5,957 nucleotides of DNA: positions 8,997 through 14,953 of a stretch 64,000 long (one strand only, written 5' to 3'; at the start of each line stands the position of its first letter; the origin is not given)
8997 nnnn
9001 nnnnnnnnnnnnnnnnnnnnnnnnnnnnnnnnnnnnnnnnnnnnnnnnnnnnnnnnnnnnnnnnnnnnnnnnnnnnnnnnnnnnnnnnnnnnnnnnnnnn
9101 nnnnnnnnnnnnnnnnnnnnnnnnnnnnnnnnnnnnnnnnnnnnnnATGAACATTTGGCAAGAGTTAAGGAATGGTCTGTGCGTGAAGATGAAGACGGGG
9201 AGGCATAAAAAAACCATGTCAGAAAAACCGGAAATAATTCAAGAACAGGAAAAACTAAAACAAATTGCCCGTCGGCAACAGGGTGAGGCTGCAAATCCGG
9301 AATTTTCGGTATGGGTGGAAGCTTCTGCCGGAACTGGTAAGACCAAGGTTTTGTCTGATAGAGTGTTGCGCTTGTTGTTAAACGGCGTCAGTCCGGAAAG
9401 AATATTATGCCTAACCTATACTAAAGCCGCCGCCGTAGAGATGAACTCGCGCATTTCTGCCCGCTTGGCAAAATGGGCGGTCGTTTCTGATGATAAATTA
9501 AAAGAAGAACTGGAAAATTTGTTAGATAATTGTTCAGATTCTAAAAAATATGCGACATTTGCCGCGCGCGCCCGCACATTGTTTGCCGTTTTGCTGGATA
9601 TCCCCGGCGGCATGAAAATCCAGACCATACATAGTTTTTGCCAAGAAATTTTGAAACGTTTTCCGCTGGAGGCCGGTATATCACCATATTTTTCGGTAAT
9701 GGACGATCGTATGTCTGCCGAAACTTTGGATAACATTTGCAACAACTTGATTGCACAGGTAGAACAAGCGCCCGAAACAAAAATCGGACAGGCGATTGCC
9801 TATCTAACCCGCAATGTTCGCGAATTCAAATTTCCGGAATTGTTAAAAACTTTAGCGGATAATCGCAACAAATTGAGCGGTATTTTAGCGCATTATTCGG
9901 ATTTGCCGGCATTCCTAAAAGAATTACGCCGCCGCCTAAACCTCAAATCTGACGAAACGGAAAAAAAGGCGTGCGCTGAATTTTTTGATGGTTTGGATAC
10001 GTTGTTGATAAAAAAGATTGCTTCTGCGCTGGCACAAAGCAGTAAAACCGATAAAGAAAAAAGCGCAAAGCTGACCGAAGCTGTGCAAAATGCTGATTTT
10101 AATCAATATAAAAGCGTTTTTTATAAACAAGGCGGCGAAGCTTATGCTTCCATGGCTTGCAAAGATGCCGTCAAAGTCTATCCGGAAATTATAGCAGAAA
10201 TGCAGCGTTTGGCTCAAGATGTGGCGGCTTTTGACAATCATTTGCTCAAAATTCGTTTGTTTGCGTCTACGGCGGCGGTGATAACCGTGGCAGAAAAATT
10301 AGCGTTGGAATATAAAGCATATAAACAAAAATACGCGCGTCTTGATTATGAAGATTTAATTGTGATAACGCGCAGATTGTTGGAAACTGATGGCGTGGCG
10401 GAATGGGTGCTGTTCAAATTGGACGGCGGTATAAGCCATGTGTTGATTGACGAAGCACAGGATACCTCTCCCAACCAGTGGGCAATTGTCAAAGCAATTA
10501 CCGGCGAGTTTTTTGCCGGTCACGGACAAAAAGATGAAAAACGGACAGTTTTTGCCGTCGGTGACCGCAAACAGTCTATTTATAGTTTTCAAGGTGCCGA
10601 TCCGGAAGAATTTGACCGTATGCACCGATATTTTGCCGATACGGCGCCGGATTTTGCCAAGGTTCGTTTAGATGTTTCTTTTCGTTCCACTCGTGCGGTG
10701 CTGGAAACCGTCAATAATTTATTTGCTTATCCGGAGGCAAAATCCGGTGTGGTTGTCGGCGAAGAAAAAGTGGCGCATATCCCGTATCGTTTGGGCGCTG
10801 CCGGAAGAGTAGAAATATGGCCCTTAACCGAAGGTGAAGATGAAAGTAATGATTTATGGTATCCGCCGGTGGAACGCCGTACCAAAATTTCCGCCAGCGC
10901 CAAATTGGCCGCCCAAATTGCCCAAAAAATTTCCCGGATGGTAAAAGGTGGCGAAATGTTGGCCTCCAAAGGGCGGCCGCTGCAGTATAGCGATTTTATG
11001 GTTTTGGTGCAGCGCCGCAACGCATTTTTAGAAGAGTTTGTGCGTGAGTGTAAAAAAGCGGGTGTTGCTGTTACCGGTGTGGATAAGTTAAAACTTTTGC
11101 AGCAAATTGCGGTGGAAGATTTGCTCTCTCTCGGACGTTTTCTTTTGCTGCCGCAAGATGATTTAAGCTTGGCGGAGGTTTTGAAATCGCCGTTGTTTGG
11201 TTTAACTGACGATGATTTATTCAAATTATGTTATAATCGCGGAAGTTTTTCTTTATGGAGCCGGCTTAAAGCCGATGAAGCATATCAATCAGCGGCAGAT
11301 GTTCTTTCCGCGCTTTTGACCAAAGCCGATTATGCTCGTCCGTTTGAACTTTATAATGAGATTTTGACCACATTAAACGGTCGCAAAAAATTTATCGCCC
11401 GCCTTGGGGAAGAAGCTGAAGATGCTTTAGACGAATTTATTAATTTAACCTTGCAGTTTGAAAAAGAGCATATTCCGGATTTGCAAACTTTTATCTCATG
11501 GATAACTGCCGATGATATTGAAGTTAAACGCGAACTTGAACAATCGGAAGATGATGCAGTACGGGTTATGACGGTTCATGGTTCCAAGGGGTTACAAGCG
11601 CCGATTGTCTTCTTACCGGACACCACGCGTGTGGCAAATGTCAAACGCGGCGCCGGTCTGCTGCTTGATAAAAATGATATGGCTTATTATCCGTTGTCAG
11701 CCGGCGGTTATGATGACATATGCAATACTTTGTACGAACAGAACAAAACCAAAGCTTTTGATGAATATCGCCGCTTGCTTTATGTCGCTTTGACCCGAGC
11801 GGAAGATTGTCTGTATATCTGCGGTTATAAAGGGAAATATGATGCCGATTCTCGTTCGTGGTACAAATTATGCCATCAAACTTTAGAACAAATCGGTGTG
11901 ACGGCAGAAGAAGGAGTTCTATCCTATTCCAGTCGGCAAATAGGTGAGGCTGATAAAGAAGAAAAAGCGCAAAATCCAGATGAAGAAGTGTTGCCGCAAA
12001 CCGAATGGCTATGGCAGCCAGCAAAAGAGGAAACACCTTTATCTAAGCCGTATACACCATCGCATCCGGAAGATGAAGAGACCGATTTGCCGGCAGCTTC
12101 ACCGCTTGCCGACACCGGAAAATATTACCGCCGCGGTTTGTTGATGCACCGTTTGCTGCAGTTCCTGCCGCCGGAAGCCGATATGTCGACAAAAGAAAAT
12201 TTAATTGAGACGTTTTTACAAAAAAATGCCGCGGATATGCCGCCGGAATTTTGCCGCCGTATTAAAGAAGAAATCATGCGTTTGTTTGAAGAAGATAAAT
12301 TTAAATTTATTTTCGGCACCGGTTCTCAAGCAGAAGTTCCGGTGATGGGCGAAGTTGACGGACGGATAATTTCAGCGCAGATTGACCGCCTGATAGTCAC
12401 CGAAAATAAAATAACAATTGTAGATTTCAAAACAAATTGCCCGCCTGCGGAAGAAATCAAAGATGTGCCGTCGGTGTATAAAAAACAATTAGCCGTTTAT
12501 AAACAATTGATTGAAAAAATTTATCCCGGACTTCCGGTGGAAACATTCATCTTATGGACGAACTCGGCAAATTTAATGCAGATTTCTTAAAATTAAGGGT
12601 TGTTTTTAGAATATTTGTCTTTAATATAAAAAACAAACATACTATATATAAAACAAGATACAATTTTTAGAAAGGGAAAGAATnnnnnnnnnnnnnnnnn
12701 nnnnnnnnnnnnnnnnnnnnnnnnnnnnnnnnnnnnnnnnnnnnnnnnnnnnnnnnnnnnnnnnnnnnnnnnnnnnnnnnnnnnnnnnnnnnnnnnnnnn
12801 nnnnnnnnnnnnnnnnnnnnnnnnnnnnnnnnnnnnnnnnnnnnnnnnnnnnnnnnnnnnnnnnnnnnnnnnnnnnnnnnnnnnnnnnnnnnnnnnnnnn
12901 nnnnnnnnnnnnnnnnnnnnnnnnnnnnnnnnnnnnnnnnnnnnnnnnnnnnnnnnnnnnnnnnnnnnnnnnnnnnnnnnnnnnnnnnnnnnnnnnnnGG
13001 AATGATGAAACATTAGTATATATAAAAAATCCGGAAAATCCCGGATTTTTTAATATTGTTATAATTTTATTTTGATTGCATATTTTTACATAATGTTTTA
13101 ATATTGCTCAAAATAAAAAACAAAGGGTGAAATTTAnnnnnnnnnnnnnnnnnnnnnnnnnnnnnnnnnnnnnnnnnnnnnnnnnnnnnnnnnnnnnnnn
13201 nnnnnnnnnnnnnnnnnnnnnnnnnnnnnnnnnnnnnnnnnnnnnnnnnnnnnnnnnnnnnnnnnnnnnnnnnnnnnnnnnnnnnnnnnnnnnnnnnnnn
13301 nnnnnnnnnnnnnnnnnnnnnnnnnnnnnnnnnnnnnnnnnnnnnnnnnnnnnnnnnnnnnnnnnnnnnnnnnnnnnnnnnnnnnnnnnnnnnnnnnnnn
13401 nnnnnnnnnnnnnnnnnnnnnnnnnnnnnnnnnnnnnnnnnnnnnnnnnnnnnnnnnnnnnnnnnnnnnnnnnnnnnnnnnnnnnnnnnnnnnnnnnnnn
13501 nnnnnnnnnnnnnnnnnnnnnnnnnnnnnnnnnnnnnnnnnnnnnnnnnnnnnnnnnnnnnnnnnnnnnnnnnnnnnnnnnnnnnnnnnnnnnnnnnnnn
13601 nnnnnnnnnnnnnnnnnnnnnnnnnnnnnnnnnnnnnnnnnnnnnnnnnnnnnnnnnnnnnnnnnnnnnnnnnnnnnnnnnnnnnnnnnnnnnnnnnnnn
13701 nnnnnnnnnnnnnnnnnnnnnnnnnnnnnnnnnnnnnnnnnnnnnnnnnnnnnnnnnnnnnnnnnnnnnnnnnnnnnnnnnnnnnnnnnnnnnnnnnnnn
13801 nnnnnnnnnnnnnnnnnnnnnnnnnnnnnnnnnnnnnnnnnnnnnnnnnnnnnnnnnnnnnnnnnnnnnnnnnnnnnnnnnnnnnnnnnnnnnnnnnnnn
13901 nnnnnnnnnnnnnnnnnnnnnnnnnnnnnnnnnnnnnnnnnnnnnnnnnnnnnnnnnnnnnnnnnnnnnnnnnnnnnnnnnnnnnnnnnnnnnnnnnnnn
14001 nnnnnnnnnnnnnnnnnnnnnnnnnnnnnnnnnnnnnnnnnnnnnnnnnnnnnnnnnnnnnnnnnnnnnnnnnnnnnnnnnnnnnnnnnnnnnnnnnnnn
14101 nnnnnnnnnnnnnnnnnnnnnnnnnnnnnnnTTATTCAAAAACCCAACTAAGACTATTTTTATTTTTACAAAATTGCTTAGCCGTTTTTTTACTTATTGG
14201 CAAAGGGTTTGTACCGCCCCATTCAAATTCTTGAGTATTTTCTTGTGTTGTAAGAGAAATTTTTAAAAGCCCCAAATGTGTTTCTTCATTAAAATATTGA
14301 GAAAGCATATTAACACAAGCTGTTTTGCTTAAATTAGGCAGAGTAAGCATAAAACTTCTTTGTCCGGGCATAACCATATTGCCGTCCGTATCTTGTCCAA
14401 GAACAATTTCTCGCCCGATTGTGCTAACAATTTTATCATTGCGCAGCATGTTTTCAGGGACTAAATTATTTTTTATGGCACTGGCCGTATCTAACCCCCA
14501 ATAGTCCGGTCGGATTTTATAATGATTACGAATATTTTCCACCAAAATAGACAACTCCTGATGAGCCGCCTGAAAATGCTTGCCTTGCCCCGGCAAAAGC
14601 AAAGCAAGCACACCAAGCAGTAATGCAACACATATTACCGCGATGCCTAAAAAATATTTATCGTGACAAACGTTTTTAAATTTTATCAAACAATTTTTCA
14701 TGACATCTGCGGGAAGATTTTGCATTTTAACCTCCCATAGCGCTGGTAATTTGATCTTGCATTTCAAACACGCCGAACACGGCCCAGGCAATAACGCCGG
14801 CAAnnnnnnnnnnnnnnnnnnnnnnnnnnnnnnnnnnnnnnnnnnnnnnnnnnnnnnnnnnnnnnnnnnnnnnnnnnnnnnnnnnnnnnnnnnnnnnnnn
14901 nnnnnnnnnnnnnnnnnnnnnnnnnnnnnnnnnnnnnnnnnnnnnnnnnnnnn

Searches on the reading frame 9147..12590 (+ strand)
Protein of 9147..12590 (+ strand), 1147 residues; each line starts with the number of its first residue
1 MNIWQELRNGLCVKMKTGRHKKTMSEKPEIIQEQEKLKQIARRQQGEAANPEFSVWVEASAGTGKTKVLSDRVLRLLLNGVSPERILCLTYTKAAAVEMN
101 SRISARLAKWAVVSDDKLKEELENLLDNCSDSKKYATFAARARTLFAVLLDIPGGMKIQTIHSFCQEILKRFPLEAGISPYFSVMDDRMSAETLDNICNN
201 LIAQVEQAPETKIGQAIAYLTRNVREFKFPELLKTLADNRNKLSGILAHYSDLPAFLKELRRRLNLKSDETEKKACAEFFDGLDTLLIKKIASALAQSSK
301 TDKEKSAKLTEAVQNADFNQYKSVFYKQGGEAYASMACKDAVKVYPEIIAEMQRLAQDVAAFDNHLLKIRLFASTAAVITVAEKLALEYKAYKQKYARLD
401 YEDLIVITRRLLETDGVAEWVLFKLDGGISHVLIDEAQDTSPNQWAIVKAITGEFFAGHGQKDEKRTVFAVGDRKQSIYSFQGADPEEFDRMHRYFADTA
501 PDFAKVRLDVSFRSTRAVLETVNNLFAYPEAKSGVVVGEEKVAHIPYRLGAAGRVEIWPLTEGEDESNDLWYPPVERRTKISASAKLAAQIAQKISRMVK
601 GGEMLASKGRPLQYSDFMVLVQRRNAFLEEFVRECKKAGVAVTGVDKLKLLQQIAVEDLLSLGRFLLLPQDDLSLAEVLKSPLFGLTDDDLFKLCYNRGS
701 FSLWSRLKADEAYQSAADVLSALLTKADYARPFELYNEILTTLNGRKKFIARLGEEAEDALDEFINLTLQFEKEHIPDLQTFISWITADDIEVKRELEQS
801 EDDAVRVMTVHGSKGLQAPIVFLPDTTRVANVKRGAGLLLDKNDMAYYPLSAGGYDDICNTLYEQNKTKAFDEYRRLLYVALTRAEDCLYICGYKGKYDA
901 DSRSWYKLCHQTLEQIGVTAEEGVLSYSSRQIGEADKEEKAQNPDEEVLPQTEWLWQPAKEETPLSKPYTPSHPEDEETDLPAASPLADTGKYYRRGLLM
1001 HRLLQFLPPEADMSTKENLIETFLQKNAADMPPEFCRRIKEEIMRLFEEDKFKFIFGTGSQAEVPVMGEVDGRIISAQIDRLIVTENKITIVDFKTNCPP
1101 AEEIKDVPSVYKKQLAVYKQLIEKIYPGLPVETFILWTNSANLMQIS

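Call 88: search_protein_families(library=pfam, proteins=[window:9147-12590:+], max_evalue=0.0001)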
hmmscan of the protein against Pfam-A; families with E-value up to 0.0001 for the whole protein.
window:9147-12590:+ (1147 aa): 6 families
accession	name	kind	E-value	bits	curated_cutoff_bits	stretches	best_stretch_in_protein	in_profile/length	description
PF00580.27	UvrD-helicase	-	1.6e-52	179.3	23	1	44-495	4-269/271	UvrD/REP helicase N-terminal domain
PF13361.12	UvrD_C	-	6.1e-20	72.4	25.6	1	585-892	51-346/350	UvrD-like helicase C-terminal domain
PF13245.12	AAA_19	-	4e-12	46.9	25.1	1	52-106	11-64/134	AAA domain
PF13538.12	UvrD_C_2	-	5.4e-11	42.6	27.4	0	869-891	29-51/52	UvrD-like helicase C-terminal domain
PF12705.13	PDDEXK_1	-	2.7e-07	31.2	22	1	995-1125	36-172/247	PD-(D/E)XK nuclease superfamily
PF25199.1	nSTAND_NTPase5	-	9.3e-05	22.7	34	0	38-144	26-134/145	Novel STAND NTPase 5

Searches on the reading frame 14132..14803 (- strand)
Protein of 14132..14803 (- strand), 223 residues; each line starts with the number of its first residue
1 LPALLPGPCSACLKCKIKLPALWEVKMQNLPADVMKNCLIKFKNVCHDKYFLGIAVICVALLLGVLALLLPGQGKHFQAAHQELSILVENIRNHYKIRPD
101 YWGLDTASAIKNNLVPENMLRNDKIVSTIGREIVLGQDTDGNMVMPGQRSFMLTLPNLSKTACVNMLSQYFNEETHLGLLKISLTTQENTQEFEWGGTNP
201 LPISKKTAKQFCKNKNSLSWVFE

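Call 21: search_protein_families(library=pfam, proteins=[window:14132-14803:-], max_evalue=0.001)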
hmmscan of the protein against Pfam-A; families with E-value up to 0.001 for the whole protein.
window:14132-14803:- (223 aa): 2 families
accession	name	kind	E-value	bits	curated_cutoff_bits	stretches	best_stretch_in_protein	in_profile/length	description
PF08805.16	PilS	-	1.4e-05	25.5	22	1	78-171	5-95/138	PilS N terminal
PF05307.16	Bundlin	-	0.00018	22.2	22.3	1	76-173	8-104/151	Bundlin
